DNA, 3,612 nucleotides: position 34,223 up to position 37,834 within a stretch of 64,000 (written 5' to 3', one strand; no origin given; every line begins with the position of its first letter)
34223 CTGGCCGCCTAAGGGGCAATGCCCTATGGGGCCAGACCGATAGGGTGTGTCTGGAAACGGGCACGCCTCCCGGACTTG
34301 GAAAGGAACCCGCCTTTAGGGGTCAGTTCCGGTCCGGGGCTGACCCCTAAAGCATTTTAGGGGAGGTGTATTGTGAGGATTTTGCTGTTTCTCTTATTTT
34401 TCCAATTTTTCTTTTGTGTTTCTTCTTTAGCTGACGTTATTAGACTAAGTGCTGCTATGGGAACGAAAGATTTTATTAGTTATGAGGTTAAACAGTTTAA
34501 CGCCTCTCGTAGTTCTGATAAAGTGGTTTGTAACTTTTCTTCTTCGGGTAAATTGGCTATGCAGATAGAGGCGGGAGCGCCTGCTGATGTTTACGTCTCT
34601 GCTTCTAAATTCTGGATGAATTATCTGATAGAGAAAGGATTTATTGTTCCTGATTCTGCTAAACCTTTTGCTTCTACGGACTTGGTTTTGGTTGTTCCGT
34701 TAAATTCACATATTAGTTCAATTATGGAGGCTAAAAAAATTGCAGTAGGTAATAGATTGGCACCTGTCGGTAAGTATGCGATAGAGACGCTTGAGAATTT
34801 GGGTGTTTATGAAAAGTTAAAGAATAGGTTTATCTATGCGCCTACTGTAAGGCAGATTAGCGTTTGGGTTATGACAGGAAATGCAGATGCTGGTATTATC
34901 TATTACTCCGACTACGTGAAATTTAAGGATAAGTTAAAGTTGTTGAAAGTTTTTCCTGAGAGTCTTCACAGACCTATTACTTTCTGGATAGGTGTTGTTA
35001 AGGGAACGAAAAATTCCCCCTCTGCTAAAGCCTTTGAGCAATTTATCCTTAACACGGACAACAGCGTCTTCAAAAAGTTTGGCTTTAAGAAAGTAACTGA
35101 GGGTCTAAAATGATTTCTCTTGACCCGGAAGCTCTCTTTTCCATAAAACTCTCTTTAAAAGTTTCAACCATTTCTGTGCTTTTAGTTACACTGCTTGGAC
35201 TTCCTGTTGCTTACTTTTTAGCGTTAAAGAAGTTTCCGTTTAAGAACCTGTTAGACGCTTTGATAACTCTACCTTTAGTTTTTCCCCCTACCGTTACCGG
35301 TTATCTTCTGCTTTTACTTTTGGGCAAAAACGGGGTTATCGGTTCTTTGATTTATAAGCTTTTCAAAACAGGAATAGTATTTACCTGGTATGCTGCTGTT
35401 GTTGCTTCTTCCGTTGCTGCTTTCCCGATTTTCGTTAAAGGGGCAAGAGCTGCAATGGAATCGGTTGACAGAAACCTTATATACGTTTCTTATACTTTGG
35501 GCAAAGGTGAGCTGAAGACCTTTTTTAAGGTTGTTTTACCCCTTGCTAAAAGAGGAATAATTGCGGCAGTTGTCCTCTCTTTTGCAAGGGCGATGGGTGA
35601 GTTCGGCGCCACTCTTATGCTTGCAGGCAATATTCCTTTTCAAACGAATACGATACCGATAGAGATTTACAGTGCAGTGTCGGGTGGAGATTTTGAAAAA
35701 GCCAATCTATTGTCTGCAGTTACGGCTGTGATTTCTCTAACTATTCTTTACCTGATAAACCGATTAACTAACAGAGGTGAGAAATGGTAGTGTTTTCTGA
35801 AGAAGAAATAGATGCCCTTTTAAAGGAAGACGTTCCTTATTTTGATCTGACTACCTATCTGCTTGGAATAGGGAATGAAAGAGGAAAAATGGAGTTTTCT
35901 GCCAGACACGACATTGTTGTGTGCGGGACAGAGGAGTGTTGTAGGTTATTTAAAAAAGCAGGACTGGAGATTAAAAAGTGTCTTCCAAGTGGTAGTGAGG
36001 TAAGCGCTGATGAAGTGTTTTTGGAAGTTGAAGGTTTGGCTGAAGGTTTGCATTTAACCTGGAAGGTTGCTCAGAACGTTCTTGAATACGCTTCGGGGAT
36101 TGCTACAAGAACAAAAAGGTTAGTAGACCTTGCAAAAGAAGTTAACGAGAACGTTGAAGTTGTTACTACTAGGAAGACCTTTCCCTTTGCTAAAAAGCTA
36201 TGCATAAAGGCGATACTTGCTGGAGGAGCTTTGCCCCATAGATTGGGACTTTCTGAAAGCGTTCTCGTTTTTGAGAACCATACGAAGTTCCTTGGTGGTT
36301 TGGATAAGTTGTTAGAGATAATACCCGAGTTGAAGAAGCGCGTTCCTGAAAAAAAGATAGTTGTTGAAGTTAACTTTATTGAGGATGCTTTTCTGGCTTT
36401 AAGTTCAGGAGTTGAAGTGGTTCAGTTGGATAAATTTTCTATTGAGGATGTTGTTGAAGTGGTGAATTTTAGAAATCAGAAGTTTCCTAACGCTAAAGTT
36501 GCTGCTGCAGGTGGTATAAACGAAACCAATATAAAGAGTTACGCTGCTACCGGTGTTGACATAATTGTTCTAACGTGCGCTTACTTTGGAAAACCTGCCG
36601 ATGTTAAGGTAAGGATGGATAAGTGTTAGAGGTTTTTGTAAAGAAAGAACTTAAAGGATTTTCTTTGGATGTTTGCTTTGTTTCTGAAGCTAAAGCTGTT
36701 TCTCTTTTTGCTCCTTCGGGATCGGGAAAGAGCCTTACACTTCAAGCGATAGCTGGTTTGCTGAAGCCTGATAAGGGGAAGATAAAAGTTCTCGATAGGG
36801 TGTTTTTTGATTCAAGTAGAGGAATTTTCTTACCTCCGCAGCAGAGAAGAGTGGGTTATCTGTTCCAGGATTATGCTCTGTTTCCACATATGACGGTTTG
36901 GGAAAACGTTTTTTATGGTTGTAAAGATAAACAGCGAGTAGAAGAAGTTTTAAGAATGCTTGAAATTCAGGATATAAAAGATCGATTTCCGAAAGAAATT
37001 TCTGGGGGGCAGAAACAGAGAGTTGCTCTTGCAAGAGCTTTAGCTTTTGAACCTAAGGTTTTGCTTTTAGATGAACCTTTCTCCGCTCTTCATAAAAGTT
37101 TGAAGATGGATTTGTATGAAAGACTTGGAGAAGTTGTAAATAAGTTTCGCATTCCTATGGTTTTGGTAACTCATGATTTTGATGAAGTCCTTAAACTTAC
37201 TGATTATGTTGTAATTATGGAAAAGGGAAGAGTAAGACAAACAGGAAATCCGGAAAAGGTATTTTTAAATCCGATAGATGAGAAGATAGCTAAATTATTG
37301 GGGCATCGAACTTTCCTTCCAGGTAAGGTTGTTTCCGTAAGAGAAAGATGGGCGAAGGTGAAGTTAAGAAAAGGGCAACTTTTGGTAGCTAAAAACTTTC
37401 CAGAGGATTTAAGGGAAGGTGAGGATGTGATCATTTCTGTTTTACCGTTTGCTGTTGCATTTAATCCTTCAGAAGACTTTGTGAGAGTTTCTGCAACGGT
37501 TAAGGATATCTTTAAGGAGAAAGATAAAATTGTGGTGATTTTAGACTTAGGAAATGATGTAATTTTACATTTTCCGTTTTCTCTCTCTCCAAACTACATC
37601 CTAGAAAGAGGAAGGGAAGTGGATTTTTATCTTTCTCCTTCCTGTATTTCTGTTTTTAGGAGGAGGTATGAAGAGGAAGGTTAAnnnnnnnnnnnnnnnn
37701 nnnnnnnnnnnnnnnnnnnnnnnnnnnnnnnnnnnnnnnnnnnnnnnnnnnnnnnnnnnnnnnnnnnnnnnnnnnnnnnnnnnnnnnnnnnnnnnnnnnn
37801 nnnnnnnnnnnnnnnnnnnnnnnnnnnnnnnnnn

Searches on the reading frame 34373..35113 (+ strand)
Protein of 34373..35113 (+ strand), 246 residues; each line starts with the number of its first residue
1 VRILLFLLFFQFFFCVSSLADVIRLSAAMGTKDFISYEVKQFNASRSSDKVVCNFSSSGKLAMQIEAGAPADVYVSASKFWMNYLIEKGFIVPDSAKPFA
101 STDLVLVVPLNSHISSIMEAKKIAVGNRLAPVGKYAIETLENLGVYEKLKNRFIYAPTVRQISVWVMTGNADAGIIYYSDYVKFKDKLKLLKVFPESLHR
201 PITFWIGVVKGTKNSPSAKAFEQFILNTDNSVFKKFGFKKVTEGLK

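Call 8: search_protein_families(library=ncbifam, proteins=[window:34373-35113:+])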
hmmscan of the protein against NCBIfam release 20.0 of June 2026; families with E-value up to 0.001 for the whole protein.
window:34373-35113:+ (246 aa): 5 families
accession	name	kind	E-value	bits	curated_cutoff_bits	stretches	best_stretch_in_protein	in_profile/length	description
TIGR01256.1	modA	equivalog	3.7e-49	167.6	62.5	1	39-237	12-217/217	molybdate ABC transporter substrate-binding protein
NF007958.0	PRK10677.1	equivalog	2.6e-36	124.9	253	1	27-239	32-254/256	molybdate ABC transporter substrate-binding protein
NF002918.0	PRK03537.1-4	equivalog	4.3e-06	26.2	288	1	23-239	8-244/246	molybdate ABC transporter substrate-binding protein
NF002917.0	PRK03537.1-3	equivalog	4.6e-06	26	264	1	19-239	21-262/267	molybdate ABC transporter substrate-binding protein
NF002919.0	PRK03537.1-6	equivalog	0.00064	19.3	482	0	23-110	34-118/275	molybdate ABC transporter substrate-binding protein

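Call 9: find_related_loci(query=window:34373-35110:+, collection=genome_contigs, flank=5000)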
Query window:34373-35110:+ (246 aa) in genome_contigs; peptide patterns used: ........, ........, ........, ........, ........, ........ (x = any residue, [..] = any of these).
599 stretches matched a pattern, but none encodes a relative of the query by tblastn (E <= 1e-3).

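Call 15: find_homologous_proteins(query=window:34373-35110:+, max_evalue=1e-10)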
Query window:34373-35110:+ (246 aa): 199 proteins with E <= 1e-10 among 825 candidates; the best 120 are listed.
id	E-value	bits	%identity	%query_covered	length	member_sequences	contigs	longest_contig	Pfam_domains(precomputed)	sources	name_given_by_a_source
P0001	1.1e-156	537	100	100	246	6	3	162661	PF13531.12,PF01547.31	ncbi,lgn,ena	-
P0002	4.0e-136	470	85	100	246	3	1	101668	PF13531.12,PF01547.31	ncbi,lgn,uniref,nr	ncbi:molybdate transport system substrate-binding protein [Desulfurobacterium pacificum]|uniref:Moly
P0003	2.5e-126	438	82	93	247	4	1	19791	PF13531.12,PF01547.31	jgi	-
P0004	1.1e-104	367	70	98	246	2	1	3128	PF13531.12,PF01547.31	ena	-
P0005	1.2e-87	311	59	99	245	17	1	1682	PF13531.12,PF12974.13,PF01547.31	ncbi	-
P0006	3.4e-87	310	58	99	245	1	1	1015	PF13531.12,PF01547.31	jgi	-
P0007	6.1e-86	306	57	95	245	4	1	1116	PF13531.12,PF01547.31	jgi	-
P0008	1.1e-84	302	59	90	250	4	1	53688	PF13531.12,PF12974.13,PF01547.31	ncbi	-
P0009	2.7e-83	297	60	92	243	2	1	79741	PF13531.12,PF01547.31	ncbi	-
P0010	5.3e-83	296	59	91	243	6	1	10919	PF13531.12,PF01547.31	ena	-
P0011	1.8e-81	291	57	89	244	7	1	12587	PF13531.12,PF01547.31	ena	-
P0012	6.7e-81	289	59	93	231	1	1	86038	PF13531.12,PF12974.13,PF01547.31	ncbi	-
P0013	2.5e-80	287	55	98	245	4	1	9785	PF13531.12,PF01547.31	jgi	-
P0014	1.1e-79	285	53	93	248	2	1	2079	PF13531.12,PF12974.13,PF01547.31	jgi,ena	-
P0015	1.4e-79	285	54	98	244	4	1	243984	PF13531.12,PF01547.31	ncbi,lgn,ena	-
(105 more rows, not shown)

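Call 16: find_encoding_contigs(protein=window:34373-35113:+, flank=3000, max_places=6)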
Protein window:34373-35113:+ (246 aa): 5 contigs read that carry it; 3 places shown.
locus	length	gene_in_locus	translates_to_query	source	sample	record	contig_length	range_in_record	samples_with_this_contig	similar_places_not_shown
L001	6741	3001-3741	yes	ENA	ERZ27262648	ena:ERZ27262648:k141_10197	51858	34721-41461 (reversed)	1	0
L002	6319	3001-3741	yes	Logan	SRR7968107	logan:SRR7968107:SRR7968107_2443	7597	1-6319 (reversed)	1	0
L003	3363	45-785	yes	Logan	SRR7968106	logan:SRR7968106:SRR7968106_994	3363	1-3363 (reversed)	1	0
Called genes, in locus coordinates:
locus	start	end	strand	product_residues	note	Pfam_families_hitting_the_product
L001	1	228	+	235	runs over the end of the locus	PF01895:PhoU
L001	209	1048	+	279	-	PF01145:Band_7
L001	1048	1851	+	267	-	PF00950:ABC-3, PF01032:FecCD (weak)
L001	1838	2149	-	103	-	-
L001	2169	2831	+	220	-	PF01596:Methyltransf_3, PF13578:Methyltransf_24 (weak), PF13649:Methyltransf_25 (weak)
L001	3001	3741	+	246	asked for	PF13531:SBP_bac_11, PF01547:SBP_bac_1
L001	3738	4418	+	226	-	PF00528:BPD_transp_1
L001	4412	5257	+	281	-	PF02749:QRPTase_N, PF01729:QRPTase_C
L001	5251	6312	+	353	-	PF00005:ABC_tran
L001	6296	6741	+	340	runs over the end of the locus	PF00994:MoCF_biosynth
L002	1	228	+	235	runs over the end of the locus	PF01895:PhoU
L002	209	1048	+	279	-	PF01145:Band_7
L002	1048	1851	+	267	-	PF00950:ABC-3, PF01032:FecCD (weak)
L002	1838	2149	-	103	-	-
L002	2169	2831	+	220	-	PF01596:Methyltransf_3, PF13578:Methyltransf_24 (weak), PF13649:Methyltransf_25 (faint)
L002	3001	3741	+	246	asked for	PF13531:SBP_bac_11, PF01547:SBP_bac_1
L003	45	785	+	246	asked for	PF13531:SBP_bac_11, PF01547:SBP_bac_1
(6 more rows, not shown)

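Call 18: find_related_loci(query=A1, collection=genome_contigs, flank=5000)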
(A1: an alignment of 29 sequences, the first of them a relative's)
Query A1 (246 aa) in genome_contigs; peptide patterns used: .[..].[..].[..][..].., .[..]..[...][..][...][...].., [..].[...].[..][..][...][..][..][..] (x = any residue, [..] = any of these).
105 stretches matched a pattern; 20 encode a relative of the query (tblastn E <= 1e-3); 20 distinct loci.
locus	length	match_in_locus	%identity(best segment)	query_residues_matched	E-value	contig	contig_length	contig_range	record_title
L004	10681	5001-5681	82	17-243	1e-127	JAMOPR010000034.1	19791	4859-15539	MAG: Desulfurobacteriaceae bacterium isolate 4559-240_metabat1_scaf2bin.055 4559-240_scaffold_1395_c1, whole genome shot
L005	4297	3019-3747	59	1-244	4e-95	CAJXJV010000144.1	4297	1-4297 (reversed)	MAG TPA_asm: uncultured Desulfurobacterium sp. isolate ERR1163132_bin.3_MetaBAT_v2.12.1_MAG genome assembly, contig: NOD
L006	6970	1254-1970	54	4-244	6e-86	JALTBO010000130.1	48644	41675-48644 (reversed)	MAG: Desulfurobacteriaceae bacterium isolate S013_maxbin2_scaf2bin.035 S013_NODE_91_length_48644_cov_198.047035, whole g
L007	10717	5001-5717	52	4-244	2e-85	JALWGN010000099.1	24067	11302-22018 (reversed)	MAG: Desulfurobacteriaceae bacterium isolate T11_metabat2_scaf2bin.178 T11_NODE_633_length_24067_cov_7.357686, whole gen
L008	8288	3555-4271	54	4-244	2e-85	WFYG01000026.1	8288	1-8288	MAG: Thermovibrio sp. isolate S141_83 k151_336093, whole genome shotgun sequence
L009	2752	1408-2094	55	14-245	9e-86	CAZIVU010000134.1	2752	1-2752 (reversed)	MAG TPA_asm: uncultured bacterium isolate SRP144503_co3_140 genome assembly, contig: NODE_35547_length_2752_cov_17.47756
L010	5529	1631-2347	51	4-244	5e-82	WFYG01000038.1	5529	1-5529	MAG: Thermovibrio sp. isolate S141_83 k151_57690, whole genome shotgun sequence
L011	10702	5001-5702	50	1-238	8e-77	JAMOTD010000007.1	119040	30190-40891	MAG: Desulfurobacteriaceae bacterium isolate 4571-419_metabat1_scaf2bin.009 4571-419_scaffold_18_c1, whole genome shotgu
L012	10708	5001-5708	49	1-241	1e-76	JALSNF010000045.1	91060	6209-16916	MAG: Desulfurobacteriaceae bacterium isolate 356-284_maxbin2_scaf2bin.199 356-284_scaffold_51_c1, whole genome shotgun s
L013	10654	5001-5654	55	25-244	7e-81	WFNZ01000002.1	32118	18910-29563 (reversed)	MAG: Thermovibrio sp. isolate S012_127_esom k151_108274, whole genome shotgun sequence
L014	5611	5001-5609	62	1-204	3e-71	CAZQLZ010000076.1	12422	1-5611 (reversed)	MAG TPA_asm: uncultured bacterium isolate binchicken_co381_87 genome assembly, contig: k141_934358, whole genome shotgun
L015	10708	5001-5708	51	1-240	2e-70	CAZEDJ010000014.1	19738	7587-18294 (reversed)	MAG TPA_asm: uncultured bacterium isolate SRP144503_co3_142 genome assembly, contig: NODE_476_length_19738_cov_39.172281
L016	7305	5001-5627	50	27-241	8e-65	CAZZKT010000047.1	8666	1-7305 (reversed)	MAG TPA_asm: uncultured bacterium isolate binchicken_co291_18 genome assembly, contig: NODE_2691_length_8666_cov_73.0098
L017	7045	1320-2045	54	4-244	4e-78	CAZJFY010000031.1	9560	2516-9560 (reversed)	MAG TPA_asm: uncultured bacterium isolate binchicken_co291_60 genome assembly, contig: NODE_2243_length_9560_cov_6.25828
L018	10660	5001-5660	44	23-238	2e-55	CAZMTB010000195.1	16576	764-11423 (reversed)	MAG TPA_asm: uncultured Aquificales bacterium isolate binchicken_co219_435 genome assembly, contig: k141_1352173, whole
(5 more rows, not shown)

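Call 20: find_encoding_contigs(protein=P0002, flank=6000, max_places=2)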
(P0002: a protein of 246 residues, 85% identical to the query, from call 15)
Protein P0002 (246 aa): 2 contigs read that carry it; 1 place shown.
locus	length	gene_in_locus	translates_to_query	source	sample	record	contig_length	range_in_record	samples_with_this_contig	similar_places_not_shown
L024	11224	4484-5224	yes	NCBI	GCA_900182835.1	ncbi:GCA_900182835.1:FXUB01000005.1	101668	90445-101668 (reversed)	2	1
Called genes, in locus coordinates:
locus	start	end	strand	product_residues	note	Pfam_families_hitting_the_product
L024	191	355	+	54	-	PF00301:Rubredoxin, PF21349:RUBY_RBDX (faint)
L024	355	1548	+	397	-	PF00753:Lactamase_B, PF19583:ODP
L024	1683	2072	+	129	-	PF02675:AdoMet_dc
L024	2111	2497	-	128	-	PF21157:DksA_N, PF01258:zf-dskA_traR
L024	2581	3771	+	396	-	PF00155:Aminotran_1_2, PF01041:DegT_DnrJ_EryC1, PF00266:Aminotran_5 (faint)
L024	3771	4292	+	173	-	PF10756:bPH_6 (weak)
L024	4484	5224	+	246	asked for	PF13531:SBP_bac_11, PF01547:SBP_bac_1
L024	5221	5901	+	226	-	PF00528:BPD_transp_1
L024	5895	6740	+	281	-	PF02749:QRPTase_N, PF01729:QRPTase_C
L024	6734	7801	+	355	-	PF00005:ABC_tran, PF13304:AAA_21 (faint)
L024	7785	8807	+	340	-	PF00994:MoCF_biosynth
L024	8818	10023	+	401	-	PF03453:MoeA_N, PF00994:MoCF_biosynth, PF03454:MoeA_C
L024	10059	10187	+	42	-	-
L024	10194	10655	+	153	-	PF00383:dCMP_cyt_deam_1, PF14437:MafB19-deam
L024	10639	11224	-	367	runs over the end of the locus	PF12698:ABC2_membrane_3, PF01061:ABC2_membrane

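Call 23: find_related_loci(query=A1, collection=metagenome_contigs, flank=2500)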
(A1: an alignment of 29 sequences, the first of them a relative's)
Query A1 (246 aa) in metagenome_contigs; peptide patterns used: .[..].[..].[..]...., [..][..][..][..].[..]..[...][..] (x = any residue, [..] = any of these).
387 stretches matched a pattern; 11 encode a relative of the query (tblastn E <= 1e-3); 11 distinct loci.
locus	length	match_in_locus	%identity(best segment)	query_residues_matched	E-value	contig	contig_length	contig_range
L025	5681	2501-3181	82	17-243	4e-128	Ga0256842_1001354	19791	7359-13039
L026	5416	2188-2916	59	1-244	6e-96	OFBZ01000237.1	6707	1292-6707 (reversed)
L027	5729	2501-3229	59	1-244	1e-94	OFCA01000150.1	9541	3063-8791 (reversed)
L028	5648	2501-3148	61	25-241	7e-88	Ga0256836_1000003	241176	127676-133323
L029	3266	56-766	54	6-244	9e-88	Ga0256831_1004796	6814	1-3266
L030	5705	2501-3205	53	4-244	2e-86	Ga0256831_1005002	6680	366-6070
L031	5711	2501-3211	52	6-244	3e-83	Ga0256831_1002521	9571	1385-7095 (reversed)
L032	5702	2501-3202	50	1-238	3e-77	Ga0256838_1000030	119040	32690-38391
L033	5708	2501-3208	49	1-241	4e-77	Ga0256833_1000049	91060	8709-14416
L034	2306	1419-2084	49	17-241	5e-70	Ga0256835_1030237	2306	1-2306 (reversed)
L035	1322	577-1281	48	1-241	2e-72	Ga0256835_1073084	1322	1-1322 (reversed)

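Call 49: search_protein_families(library=pfam, proteins=[L005:1803-2996:+], max_evalue=0.0001)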
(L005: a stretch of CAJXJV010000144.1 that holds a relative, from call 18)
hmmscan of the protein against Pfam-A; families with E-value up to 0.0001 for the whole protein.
L005:1803-2996:+ (397 aa): 1 family
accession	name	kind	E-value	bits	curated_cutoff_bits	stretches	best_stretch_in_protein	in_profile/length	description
PF07396.17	Porin_O_P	-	3.2e-13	50.1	20.9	1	96-378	24-346/370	Phosphate-selective porin O and P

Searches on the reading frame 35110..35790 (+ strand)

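Call 8: search_protein_families(library=ncbifam, proteins=[window:35110-35790:+])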
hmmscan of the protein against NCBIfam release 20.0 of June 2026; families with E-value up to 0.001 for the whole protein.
window:35110-35790:+ (226 aa): 35 families (the best 25 are shown)
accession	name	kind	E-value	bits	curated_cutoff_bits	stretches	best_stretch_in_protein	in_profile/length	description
TIGR02141.1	modB_ABC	equivalog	4e-70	235.7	182.6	1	14-221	2-207/208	molybdate ABC transporter permease subunit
NF006939.0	PRK09421.1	equivalog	5.4e-61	205.9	262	1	3-222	3-223/230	molybdate ABC transporter permease subunit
TIGR01581.1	Mo_ABC_porter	hypoth_equivalog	5.4e-58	196.1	210.3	1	5-211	16-221/225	ABC transporter permease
TIGR00969.1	3a0106s02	subfamily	3.5e-44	151.3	240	1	5-222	56-272/272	sulfate ABC transporter permease subunit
TIGR02139.1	permease_CysT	equivalog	2.2e-39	135.7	246.1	1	3-222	43-261/265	sulfate ABC transporter permease subunit CysT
NF040839.1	tungstate_WtpB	equivalog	1.8e-37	129.4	340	1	5-220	39-248/251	tungstate ABC transporter permease WtpB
TIGR02140.1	permease_CysW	equivalog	3e-35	122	329.1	1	5-220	42-256/261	sulfate ABC transporter permease subunit CysW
NF008208.0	PRK10971.1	equivalog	1.2e-34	120.1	415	1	5-222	53-269/277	sulfate/thiosulfate ABC transporter permease CysT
NF038017.1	ABC_perm1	subfamily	9.3e-30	104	100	1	15-204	1-182/184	ABC transporter permease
NF008620.0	PRK11602.1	equivalog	4.2e-23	82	442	1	4-216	58-272/291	sulfate/thiosulfate ABC transporter permease CysW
TIGR03262.1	PhnU2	equivalog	2.9e-19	69.1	593.25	1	5-210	49-247/546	putative 2-aminoethylphosphonate ABC transporter permease subunit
NF041773.1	tung_perm_TupB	equivalog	6e-19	68.7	320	1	2-219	16-225/230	tungstate ABC transporter permease TupB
NF011624.0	PRK15050.1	equivalog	4.1e-18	65.5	247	1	12-222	75-287/297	2-aminoethylphosphonate ABC transporter permease subunit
NF007963.0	PRK10683.1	equivalog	1.6e-16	60.7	489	1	12-173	99-264/317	putrescine ABC transporter permease PotH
NF007044.0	PRK09497.1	equivalog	5.3e-15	55.6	348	1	12-188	65-246/285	spermidine/putrescine ABC transporter permease PotB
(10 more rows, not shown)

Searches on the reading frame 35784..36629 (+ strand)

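Call 8: search_protein_families(library=ncbifam, proteins=[window:35784-36629:+])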
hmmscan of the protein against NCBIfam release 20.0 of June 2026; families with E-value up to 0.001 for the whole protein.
window:35784-36629:+ (281 aa): 8 families
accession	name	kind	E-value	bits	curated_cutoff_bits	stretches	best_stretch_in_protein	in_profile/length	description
TIGR01334.1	modD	hypoth_equivalog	1.3e-76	257.7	178.85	1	3-277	2-276/277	ModD protein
TIGR00078.1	nadC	equivalog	2.2e-52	177.9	198.4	1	9-263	2-253/269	carboxylating nicotinate-nucleotide diphosphorylase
NF005529.0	PRK07188.1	equivalog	1.3e-07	30.9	378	1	36-123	47-137/358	nicotinate phosphoribosyltransferase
NF006415.0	PRK08662.1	equivalog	6.8e-07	28.4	243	1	5-149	8-155/381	nicotinate phosphoribosyltransferase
NF005119.0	PRK06552.1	subfamily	0.00012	21.7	238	1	199-263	119-182/213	bifunctional 2-keto-4-hydroxyglutarate aldolase/2-keto-3-deoxy-6-phosphogluconate aldolase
TIGR01163.1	rpe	equivalog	0.00013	21.4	212.6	1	220-276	150-205/211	ribulose-phosphate 3-epimerase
TIGR03128.2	RuMP_HxlA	equivalog_domain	0.00014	21.6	200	0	195-266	120-187/205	3-hexulose-6-phosphate synthase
NF006696.0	PRK09243.1-3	equivalog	0.00071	18.4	503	0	66-148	102-183/451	nicotinate phosphoribosyltransferase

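Call 49: search_protein_families(library=pfam, proteins=[window:35784-36629:+], max_evalue=0.0001)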
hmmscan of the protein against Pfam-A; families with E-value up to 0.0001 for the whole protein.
window:35784-36629:+ (281 aa): 2 families
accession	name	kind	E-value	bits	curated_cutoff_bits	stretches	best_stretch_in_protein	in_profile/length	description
PF01729.25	QRPTase_C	-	1.8e-36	125.9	23.1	1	106-266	1-157/169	Quinolinate phosphoribosyl transferase, C-terminal domain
PF02749.22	QRPTase_N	-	1.7e-20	73.5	27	1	21-104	1-82/82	Quinolinate phosphoribosyl transferase, N-terminal domain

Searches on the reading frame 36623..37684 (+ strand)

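Call 8: search_protein_families(library=ncbifam, proteins=[window:36623-37684:+])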
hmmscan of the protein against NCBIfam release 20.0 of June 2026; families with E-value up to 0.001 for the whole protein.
window:36623-37684:+ (353 aa): 188 families (the best 25 are shown)
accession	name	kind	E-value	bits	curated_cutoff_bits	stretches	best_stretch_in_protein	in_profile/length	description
TIGR02142.1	modC_ABC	equivalog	1.6e-67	228.3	285.05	1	3-272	2-278/353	molybdenum ABC transporter ATP-binding protein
NF040840.2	tungstate_WtpC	equivalog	2.2e-64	217.9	440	1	6-344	7-346/347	tungstate ABC transporter ATP-binding protein WtpC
NF008355.0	PRK11144.1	equivalog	2.1e-63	214.5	434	1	1-314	1-321/353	molybdenum ABC transporter ATP-binding protein ModC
TIGR03265.1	PhnT2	equivalog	1.2e-61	208.9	457.7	1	11-282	21-284/353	putative 2-aminoethylphosphonate ABC transporter ATP-binding protein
NF040933.2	ABC_arch_GlcV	equivalog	1.3e-59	201.9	450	1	20-290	29-303/357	glucose ABC transporter ATP-binding protein GlcV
TIGR01187.1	potA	subfamily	8.8e-59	199.2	355.6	1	29-241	2-216/325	polyamine ABC transporter ATP-binding protein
TIGR00968.1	3a0106s01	subfamily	1.3e-58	198.3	342.75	1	20-229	23-234/237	sulfate ABC transporter ATP-binding protein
NF043075.1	MMSYN1_0197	equivalog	6.1e-56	189.8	550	1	10-246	18-251/341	spermidine/putrescine ABC transporter ATP-binding protein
NF006987.0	PRK09452.1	equivalog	1.6e-55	188.4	482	1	20-259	40-282/378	spermidine/putrescine ABC transporter ATP-binding protein PotA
TIGR03258.1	PhnT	equivalog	8.3e-55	186.3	499.15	1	22-309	33-323/359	2-aminoethylphosphonate ABC transport system ATP-binding subunit PhnT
NF008513.0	PRK11432.1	equivalog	1.7e-52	178.5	496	1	21-281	30-286/351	ferric ABC transporter ATP-binding protein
NF008105.0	PRK10851.1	equivalog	8.3e-52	176.1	502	1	12-236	20-247/362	sulfate/thiosulfate ABC transporter ATP-binding protein CysA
TIGR01186.1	proV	subfamily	9.3e-50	169.7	326.6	1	20-231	16-235/363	betaine/proline/choline family ABC transporter ATP-binding protein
NF008653.0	PRK11650.1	subfamily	1.1e-49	169.3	432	1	20-291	27-298/357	sn-glycerol-3-phosphate ABC transporter ATP-binding protein UgpC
NF008233.0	PRK11000.1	equivalog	2.1e-48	165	568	1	20-285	26-295/369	maltose/maltodextrin ABC transporter ATP-binding protein MalK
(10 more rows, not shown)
